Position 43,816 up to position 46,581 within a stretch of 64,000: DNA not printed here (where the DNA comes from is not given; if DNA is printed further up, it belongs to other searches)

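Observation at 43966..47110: Methanococcus-type S-layer gene followed by a 189-aa paralog made only of the conserved N- and C-terminal S-layer domains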

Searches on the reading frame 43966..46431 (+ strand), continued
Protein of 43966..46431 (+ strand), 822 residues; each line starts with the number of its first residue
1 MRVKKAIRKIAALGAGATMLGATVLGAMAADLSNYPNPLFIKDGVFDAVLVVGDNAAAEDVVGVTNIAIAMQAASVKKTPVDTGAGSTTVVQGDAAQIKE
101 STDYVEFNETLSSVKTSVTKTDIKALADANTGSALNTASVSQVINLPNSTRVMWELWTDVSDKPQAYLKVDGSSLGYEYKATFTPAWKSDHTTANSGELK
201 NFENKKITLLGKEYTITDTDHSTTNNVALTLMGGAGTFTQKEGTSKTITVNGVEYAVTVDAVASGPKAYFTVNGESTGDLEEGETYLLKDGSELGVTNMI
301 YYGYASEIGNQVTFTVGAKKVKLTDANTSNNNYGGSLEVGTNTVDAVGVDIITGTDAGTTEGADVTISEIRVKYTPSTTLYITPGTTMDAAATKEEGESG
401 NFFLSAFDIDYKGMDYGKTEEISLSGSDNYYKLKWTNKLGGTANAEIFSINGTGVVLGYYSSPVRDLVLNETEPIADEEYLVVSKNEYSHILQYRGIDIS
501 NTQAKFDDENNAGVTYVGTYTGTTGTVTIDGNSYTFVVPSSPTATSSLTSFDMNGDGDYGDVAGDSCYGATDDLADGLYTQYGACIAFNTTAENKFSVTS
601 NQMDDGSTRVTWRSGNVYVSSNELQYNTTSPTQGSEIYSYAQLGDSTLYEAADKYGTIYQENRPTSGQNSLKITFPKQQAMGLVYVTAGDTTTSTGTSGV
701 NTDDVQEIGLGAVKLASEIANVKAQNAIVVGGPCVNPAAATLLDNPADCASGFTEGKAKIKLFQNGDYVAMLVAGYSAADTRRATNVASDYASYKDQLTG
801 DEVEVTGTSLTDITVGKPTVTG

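Call 57: predict_structure(alignment_id=A2)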
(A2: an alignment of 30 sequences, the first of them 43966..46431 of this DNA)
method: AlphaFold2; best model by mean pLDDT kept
length: 822 residues; sequences in the alignment: 30
mean_pLDDT: 83.0   pTM: 0.65
mean pLDDT of the five models: 83.0, 82.1, 81.8, 80.7, 79.6
residues with pLDDT >= 90: 297; 70-90: 415; 50-70: 58; < 50: 52
segments of 3 or more residues with pLDDT < 50: 1-28, 80-85, 570-575, 631-633, 697-702
pLDDT, mean of each block of 10 residues (from residue 1): 32 29 41 87 83 84 86 69 54 90 87 94 93 91 95 87 89 95 94 75 89 89 91 82 88 86 82 90 86 86 70 86 91 90 91 89 90 94 92 87 86 88 88 91 90 87 86 92 89 93 93 90 92 93 91 88 65 64 85 83 60 76 76 62 85 86 88 88 90 62 56 81 89 88 85 86 87 90 91 88 87 80 42
secondary structure, 60 per line:
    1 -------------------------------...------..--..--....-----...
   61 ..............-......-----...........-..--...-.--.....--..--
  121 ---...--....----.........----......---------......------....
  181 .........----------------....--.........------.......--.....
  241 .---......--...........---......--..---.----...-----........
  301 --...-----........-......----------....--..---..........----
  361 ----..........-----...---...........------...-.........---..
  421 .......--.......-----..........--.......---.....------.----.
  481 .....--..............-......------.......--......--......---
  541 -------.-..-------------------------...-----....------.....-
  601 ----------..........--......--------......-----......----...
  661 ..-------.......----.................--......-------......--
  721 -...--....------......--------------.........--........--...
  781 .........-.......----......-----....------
elements in order (helices of 4 or more, strands of 3 or more residues): E49-52 H58-74 E76-81 E87-97 E103-105 H111-114 E129-132 E137-145 E150-155 E165-170 E177-189 E206-209 E212-220 E227-233 E236-241 E245-250 E253-263 E267-272 E285-287 E293-300 E311-318 E320-325 E336-339 E347-356 E365-374 E380-382 H388-396 E407-415 E419-427 E430-436 E442-451 E454-460 E464-468 E480-485 E488-498 E503-508 E515-521 E524-529 E532-537 E577-579 E585-588 E595-599 E611-620 E623-628 E637-642 E648-653 E658-662 E670-676 E681-697 E700-705 E713-715 E727-730 H737-742 E757-765 E768-775 H778-789 H791-797 E802-807 E813-816

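Call 75: find_related_loci(query=A2, collection=viral_contigs, flank=4000)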
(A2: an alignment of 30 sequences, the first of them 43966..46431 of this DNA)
Query A2 (822 aa) in viral_contigs; peptide patterns used: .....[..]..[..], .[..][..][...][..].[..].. (x = any residue, [..] = any of these).
32 stretches matched a pattern; 1 encode a relative of the query (tblastn E <= 1e-3); 1 distinct loci.
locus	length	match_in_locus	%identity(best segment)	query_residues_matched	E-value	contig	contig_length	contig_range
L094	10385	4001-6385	29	1-810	1e-76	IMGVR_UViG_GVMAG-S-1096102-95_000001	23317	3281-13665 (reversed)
